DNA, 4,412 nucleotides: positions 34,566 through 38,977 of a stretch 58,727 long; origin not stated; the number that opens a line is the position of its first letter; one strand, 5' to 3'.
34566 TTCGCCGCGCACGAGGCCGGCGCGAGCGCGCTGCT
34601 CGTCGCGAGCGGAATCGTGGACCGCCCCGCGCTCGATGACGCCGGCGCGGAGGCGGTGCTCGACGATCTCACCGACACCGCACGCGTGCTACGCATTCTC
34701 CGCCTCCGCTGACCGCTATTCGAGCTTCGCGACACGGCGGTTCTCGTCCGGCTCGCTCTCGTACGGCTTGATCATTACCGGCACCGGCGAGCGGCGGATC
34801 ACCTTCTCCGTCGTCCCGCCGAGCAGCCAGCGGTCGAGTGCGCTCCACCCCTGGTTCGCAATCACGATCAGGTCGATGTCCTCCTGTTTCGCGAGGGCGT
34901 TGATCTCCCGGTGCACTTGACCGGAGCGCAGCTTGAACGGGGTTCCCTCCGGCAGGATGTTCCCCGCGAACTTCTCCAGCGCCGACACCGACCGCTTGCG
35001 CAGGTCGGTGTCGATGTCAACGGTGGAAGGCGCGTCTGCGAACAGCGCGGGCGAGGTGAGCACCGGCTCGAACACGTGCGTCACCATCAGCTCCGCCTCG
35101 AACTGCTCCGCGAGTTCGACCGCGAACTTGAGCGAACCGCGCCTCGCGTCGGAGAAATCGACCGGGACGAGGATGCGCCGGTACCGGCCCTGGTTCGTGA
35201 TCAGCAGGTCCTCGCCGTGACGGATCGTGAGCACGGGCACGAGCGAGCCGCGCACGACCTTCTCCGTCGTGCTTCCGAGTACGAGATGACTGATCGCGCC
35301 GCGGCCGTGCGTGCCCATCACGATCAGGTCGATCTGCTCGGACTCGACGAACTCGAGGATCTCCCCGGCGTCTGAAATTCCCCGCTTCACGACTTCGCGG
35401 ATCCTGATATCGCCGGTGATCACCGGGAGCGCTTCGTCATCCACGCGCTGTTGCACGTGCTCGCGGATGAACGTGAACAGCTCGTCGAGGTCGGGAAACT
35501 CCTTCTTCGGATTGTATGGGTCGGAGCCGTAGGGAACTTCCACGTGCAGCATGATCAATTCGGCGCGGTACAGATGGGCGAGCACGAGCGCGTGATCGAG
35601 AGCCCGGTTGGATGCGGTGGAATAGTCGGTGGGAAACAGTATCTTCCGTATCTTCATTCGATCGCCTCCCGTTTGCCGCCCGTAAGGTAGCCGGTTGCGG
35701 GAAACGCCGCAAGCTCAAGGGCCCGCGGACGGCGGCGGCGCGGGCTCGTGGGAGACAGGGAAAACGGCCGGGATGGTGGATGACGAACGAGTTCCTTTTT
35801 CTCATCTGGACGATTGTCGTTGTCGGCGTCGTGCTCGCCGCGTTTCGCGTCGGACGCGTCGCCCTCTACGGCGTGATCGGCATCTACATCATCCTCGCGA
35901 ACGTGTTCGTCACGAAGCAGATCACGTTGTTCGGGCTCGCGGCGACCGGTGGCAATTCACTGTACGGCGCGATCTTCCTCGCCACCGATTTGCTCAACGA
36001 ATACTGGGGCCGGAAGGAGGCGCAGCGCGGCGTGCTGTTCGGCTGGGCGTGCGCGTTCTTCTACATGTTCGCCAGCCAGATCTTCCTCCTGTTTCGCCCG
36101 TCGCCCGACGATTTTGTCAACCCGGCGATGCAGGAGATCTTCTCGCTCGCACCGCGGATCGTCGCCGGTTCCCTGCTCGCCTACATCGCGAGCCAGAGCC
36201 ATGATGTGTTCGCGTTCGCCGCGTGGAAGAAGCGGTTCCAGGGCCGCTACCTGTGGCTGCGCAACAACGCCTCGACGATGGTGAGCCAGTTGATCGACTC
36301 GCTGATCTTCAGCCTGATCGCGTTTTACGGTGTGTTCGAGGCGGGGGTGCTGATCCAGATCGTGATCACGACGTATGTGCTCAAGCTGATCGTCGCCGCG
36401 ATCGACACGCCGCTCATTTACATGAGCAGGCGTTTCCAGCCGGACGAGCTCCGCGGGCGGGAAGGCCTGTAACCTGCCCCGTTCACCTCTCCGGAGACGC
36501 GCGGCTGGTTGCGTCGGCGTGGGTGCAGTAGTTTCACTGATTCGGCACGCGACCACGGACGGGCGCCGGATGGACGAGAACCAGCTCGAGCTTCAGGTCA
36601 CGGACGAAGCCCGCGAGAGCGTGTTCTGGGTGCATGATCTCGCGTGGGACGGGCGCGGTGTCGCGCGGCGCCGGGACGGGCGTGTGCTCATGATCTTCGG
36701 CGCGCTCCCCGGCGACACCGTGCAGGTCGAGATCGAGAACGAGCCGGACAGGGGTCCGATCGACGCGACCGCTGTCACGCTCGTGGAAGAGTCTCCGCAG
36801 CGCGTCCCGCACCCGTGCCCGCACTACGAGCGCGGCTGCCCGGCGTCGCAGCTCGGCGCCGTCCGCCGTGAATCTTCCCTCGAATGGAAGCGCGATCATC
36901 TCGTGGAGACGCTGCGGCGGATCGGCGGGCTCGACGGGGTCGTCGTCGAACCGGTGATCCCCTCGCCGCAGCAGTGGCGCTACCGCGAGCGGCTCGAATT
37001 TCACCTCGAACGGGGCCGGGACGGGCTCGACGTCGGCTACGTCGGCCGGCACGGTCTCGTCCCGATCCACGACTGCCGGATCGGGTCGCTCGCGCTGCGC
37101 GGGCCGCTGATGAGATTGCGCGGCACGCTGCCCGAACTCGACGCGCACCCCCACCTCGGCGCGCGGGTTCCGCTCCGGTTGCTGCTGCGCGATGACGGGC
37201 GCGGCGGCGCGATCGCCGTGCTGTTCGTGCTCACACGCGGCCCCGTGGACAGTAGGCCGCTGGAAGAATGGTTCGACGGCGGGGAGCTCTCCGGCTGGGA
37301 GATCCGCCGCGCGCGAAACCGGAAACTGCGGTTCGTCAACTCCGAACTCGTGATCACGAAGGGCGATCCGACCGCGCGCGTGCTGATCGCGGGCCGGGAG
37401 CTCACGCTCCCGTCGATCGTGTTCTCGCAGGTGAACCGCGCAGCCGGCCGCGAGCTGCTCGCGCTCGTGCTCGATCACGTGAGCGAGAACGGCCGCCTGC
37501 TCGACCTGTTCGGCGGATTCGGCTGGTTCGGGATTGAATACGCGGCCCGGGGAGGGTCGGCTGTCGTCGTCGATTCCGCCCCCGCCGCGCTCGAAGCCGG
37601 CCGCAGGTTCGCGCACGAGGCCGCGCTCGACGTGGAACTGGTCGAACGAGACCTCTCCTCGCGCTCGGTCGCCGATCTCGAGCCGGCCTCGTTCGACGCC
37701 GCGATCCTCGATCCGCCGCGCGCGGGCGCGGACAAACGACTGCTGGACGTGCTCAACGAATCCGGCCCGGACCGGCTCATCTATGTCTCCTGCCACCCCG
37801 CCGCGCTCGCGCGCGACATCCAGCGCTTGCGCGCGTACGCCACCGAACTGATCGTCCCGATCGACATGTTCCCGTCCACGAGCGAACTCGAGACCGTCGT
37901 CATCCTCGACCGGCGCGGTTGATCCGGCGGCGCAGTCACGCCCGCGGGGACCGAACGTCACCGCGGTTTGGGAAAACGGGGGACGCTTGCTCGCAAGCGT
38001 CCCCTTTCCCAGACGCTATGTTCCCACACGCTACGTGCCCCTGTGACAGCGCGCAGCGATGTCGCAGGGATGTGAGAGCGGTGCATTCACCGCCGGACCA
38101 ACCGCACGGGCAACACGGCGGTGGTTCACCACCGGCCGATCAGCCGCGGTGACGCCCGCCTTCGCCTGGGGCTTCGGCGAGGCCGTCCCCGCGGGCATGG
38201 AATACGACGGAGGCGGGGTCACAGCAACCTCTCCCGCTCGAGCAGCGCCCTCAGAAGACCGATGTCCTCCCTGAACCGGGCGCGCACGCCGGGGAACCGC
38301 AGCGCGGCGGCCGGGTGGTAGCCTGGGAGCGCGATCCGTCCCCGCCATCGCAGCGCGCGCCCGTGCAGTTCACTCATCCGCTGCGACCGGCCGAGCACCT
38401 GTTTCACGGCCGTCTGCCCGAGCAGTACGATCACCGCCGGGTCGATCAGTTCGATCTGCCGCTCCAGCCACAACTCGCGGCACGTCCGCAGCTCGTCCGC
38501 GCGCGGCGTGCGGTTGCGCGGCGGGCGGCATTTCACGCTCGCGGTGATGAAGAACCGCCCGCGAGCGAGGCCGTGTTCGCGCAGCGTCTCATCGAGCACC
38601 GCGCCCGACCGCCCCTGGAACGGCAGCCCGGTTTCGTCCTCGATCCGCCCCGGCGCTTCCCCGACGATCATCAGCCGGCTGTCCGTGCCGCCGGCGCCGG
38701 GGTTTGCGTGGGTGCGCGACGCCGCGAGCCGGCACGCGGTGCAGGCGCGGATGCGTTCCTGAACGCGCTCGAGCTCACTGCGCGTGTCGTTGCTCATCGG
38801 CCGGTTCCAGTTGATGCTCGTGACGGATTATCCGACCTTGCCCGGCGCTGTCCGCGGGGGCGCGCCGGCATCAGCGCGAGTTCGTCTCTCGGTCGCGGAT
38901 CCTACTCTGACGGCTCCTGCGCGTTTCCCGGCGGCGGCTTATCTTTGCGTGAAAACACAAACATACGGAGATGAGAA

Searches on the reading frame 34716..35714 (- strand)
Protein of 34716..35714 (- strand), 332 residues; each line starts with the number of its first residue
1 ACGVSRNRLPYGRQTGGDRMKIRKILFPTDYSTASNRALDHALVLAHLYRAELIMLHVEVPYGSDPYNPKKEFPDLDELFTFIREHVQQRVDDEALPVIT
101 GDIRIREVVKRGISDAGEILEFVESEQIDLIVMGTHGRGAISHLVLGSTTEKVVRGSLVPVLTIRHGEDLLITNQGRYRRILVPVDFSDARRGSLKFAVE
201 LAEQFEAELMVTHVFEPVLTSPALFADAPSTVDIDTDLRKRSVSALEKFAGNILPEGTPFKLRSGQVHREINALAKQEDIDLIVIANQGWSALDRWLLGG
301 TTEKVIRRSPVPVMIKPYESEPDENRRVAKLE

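Call 88: search_protein_families(library=pfam, proteins=[window:34716-35714:-])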
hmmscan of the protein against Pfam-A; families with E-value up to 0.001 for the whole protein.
window:34716-35714:- (332 aa): 1 family
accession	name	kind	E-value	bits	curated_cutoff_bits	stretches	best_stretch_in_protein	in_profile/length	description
PF00582.32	Usp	-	2.4e-59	200.4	24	2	178-315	2-139/141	Universal stress protein family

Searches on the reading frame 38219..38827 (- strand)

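Call 88: search_protein_families(library=pfam, proteins=[window:38219-38827:-])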
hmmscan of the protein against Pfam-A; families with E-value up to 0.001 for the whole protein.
window:38219-38827:- (202 aa): 1 family
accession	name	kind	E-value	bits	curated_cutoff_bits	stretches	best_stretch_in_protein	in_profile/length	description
PF03167.25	UDG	-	1.5e-34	119.5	24.3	1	43-180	1-126/141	Uracil DNA glycosylase superfamily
